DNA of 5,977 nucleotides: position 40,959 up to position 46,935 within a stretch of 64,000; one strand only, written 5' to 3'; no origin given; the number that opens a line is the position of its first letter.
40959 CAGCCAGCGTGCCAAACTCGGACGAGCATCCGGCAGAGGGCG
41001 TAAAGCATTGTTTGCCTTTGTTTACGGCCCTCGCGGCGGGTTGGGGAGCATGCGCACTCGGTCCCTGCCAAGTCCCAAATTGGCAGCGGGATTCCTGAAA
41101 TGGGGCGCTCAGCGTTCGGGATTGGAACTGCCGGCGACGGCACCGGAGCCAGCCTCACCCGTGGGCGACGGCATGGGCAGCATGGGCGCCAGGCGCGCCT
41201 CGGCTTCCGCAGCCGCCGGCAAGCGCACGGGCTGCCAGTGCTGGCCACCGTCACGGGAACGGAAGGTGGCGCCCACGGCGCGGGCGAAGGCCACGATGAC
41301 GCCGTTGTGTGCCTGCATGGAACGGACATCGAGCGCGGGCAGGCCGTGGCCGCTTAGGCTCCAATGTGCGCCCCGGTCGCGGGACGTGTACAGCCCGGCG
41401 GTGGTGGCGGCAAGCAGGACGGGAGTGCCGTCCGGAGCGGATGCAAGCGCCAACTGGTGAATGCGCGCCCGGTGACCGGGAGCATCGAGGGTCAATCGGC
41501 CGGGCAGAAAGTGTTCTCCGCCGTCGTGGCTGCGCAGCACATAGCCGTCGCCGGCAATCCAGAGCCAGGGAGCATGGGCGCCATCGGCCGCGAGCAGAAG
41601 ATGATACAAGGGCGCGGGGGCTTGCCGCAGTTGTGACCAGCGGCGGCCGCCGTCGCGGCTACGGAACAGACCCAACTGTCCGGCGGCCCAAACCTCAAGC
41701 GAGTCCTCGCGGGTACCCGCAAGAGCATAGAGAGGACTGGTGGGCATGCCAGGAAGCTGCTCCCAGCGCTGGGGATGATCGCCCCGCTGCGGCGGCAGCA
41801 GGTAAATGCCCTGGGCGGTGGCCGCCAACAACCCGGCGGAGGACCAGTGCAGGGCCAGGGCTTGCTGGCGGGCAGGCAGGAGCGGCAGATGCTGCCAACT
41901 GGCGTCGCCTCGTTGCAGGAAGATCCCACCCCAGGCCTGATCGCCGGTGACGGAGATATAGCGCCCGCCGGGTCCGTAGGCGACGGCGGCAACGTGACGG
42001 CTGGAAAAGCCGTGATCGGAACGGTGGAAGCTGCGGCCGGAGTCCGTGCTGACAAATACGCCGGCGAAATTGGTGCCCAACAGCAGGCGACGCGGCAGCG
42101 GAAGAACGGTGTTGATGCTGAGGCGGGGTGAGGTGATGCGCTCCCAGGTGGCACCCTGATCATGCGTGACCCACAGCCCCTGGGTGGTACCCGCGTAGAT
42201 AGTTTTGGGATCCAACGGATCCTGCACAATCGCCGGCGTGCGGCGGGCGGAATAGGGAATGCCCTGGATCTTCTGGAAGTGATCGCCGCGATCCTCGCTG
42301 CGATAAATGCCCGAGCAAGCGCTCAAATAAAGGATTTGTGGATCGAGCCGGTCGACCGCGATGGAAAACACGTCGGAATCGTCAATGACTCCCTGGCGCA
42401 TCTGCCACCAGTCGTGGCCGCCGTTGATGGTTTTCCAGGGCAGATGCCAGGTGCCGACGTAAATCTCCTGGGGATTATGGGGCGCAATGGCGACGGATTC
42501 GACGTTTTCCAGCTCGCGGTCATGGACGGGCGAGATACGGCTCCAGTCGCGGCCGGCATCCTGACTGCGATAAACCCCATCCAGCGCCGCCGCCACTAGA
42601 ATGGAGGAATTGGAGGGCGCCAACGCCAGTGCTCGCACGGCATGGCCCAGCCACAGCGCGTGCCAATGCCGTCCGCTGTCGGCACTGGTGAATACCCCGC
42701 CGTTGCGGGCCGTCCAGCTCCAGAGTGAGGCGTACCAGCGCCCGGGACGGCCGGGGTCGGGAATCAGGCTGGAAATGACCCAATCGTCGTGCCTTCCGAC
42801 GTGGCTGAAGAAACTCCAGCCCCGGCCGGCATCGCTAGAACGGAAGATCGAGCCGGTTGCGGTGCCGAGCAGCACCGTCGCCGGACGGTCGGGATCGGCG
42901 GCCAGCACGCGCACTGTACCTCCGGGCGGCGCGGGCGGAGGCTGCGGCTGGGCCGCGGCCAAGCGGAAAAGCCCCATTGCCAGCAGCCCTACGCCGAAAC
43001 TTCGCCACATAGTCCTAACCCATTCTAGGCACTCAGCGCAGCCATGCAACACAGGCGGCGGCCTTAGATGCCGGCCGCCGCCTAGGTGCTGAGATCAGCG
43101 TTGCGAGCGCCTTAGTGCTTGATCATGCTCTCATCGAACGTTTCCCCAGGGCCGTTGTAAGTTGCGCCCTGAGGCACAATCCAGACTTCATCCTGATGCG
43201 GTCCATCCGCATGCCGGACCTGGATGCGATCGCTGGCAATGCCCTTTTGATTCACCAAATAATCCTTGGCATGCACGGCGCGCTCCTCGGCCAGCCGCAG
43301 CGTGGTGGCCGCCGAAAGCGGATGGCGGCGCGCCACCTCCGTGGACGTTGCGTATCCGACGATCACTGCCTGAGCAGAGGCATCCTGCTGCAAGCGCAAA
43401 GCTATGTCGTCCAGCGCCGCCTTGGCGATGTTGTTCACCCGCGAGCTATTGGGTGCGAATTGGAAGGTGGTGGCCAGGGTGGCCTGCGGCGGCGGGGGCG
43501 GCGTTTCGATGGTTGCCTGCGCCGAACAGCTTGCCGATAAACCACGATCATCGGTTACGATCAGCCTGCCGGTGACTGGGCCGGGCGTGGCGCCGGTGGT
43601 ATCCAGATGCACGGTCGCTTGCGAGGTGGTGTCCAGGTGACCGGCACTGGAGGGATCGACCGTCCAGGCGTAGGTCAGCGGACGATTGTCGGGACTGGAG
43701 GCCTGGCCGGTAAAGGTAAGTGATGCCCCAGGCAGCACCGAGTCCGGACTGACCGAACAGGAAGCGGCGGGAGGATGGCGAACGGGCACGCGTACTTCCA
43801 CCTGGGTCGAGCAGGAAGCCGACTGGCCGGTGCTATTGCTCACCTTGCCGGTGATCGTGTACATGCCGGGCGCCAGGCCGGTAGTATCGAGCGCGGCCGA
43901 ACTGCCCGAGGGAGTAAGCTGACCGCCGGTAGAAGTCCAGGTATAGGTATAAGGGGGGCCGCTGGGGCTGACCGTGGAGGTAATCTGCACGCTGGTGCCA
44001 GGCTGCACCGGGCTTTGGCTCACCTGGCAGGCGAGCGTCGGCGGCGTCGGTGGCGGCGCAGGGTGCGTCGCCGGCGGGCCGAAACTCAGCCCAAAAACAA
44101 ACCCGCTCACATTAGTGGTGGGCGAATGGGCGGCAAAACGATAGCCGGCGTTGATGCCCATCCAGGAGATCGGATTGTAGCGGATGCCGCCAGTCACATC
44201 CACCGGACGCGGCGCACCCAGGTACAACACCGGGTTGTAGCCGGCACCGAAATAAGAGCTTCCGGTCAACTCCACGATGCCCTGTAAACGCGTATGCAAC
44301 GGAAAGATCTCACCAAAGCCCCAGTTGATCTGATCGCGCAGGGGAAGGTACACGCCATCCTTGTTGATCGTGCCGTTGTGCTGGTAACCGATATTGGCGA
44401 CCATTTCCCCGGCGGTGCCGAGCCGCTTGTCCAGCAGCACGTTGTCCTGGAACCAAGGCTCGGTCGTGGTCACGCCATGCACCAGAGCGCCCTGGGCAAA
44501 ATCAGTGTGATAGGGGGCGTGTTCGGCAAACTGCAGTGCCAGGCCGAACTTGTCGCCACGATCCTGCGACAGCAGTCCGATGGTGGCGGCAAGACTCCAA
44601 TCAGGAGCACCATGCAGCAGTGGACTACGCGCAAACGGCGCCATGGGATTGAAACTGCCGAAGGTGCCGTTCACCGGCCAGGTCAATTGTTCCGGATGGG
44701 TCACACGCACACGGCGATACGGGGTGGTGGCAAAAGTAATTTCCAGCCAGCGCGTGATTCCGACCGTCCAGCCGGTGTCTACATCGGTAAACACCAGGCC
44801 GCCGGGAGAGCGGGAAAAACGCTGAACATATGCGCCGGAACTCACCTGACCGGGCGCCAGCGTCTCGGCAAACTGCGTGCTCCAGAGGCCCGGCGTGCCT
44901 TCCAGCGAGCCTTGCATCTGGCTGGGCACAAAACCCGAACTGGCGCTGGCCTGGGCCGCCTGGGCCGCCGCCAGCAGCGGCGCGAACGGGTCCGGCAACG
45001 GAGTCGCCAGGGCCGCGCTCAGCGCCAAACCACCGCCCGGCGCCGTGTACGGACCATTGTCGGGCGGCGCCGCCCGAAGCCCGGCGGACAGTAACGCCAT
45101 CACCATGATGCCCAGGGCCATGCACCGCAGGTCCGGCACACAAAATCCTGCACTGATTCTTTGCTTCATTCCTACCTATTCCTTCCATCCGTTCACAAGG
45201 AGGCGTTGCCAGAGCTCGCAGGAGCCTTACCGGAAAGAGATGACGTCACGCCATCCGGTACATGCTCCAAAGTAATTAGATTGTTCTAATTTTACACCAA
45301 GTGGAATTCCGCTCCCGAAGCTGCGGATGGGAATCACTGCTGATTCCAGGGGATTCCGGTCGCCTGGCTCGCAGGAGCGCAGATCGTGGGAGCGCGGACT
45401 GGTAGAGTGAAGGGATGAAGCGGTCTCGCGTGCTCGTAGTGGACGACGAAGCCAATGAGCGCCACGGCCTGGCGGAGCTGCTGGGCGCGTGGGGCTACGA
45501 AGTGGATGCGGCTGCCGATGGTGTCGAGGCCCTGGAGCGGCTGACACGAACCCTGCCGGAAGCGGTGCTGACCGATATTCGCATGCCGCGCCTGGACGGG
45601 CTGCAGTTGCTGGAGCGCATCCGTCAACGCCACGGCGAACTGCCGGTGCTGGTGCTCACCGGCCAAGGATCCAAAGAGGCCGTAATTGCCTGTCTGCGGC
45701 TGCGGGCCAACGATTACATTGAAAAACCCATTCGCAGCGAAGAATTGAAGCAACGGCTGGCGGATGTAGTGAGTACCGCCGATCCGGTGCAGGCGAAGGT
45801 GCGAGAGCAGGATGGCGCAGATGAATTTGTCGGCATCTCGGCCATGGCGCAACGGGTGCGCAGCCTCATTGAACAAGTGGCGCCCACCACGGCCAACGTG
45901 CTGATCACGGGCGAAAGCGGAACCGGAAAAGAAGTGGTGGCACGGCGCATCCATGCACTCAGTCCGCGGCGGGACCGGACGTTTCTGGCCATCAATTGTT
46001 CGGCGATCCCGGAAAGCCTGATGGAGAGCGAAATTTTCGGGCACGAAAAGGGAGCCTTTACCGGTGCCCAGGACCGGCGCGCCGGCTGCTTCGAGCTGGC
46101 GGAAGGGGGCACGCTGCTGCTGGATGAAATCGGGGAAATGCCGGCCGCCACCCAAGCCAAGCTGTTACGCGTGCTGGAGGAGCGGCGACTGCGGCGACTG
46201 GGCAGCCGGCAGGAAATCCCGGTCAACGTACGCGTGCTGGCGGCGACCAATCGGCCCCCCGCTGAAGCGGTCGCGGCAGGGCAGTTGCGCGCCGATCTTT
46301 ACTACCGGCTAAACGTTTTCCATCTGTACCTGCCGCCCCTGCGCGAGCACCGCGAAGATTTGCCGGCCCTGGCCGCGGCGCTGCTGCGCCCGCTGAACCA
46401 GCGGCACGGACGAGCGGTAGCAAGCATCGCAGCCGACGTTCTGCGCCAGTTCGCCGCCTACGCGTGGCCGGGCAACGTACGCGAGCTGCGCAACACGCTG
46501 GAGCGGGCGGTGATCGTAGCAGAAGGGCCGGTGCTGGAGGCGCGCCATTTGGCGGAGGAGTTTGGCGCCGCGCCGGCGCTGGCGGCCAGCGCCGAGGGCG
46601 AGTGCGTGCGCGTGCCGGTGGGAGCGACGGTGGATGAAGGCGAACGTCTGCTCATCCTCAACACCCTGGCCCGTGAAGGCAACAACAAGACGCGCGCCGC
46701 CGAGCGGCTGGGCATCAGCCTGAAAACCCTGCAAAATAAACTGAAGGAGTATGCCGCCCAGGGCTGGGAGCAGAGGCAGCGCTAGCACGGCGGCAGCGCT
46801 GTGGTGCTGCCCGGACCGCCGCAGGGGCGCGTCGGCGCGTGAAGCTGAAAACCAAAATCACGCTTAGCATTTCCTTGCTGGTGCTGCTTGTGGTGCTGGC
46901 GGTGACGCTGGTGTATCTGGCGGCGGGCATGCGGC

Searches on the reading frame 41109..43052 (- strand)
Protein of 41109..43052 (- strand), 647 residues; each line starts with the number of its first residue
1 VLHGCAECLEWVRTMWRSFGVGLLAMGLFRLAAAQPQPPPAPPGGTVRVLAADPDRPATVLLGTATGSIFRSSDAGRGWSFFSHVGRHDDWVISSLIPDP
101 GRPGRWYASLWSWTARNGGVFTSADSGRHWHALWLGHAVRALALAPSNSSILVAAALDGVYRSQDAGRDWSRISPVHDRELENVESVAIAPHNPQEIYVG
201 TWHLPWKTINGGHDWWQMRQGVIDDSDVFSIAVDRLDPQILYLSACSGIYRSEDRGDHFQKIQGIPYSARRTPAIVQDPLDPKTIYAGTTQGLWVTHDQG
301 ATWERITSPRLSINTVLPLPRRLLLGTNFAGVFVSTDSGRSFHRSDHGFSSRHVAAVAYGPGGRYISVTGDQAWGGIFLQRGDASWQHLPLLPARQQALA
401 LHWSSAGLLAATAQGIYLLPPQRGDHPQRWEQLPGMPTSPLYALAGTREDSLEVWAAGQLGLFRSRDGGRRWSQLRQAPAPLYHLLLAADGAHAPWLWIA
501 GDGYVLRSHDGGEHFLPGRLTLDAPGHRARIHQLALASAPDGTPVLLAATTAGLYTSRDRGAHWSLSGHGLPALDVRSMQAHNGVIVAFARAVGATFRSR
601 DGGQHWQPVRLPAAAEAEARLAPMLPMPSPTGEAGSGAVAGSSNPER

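Call 41: search_protein_families(library=pfam, proteins=[window:41109-43052:-], max_evalue=0.001)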
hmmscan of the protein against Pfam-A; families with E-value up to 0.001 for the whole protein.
window:41109-43052:- (647 aa): 4 families
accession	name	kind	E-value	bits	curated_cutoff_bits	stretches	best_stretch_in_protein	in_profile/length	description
PF15902.12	Sortilin-Vps10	-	6.6e-23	81.6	33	1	249-310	3-64/446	Sortilin, neurotensin receptor 3,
PF14870.12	PSII_BNR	-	1.1e-13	51.6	27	1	199-486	34-283/303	Photosynthesis system II assembly factor YCF48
PF13088.12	BNR_2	-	3.3e-08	33.7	31.4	0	449-611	71-203/277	BNR repeat-like domain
PF02012.26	BNR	-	3.5e-08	32.7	27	0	294-305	1-12/12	BNR/Asp-box repeat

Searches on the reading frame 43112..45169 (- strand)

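Call 41: search_protein_families(library=pfam, proteins=[window:43112-45169:-], max_evalue=0.001)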
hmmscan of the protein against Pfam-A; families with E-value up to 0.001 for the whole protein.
window:43112-45169:- (685 aa): 5 families
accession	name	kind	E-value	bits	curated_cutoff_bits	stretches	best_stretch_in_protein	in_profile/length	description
PF22352.2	K319L-like_PKD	-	2.2e-10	40.8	27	2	389-459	9-84/84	K319L-like, PKD domain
PF18911.6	PKD_4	-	5.9e-10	39.5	27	1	465-553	2-82/85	PKD domain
PF00691.25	OmpA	-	3.3e-09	37.4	27.2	1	571-652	2-77/98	OmpA family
PF00801.26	PKD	-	1e-07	32.3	23.5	1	381-457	4-78/80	PKD domain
PF13927.12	Ig_3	-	2.9e-05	24.9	30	0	376-424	1-47/78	Immunoglobulin domain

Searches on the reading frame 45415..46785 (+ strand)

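Call 75: search_protein_families(library=pfam, proteins=[window:45415-46785:+], max_evalue=0.001)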
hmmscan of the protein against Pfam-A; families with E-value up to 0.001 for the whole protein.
window:45415-46785:+ (456 aa): 15 families
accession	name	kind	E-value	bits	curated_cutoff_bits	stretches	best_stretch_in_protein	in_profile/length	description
PF00158.32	Sigma54_activat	-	4.4e-69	231.9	20.2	1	140-304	3-167/168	Sigma-54 interaction domain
PF00072.30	Response_reg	-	1.6e-29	102.7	30.2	1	6-115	1-110/111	Response regulator receiver domain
PF14532.12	Sigma54_activ_2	-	1.1e-22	81.2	25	1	139-309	1-138/138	Sigma-54 interaction domain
PF25601.1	AAA_lid_14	-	2e-22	79.2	27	1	310-386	1-77/87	AAA+ ATPase lid domain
PF02954.25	HTH_8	-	2.1e-12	47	22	1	408-446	4-42/42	Bacterial regulatory protein, Fis family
PF07728.20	AAA_5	-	6.8e-12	46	22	1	161-284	1-126/139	AAA domain (dynein-related subfamily)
PF01078.27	Mg_chelatase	-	4e-08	33.3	20.3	1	149-286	12-164/207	Magnesium chelatase, subunit ChlI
PF07726.17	AAA_3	-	9.6e-06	25.9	27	1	162-279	2-111/131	ATPase family associated with various cellular activities (AAA)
PF13191.12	AAA_16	-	1.2e-05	26.3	32.6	1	139-262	3-127/167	AAA ATPase domain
PF20030.5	bpMoxR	-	1.8e-05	24.4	27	1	151-288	23-155/205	MoxR domain in the MoxR-vWA-beta-propeller ternary systems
PF00004.35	AAA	-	0.00017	22.5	21.2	1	162-281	1-111/131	ATPase family associated with various cellular activities (AAA)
PF13384.12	HTH_23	-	0.00045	20.4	24.6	0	407-449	3-44/50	Homeodomain-like domain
PF12775.13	AAA_7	-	0.00053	20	25.8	1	146-202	20-76/181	P-loop containing dynein motor region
PF13401.12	AAA_22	-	0.00073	20.3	27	0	161-197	7-43/130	AAA domain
PF00493.29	MCM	-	0.00074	19.1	23.3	0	158-279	56-172/224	MCM P-loop domain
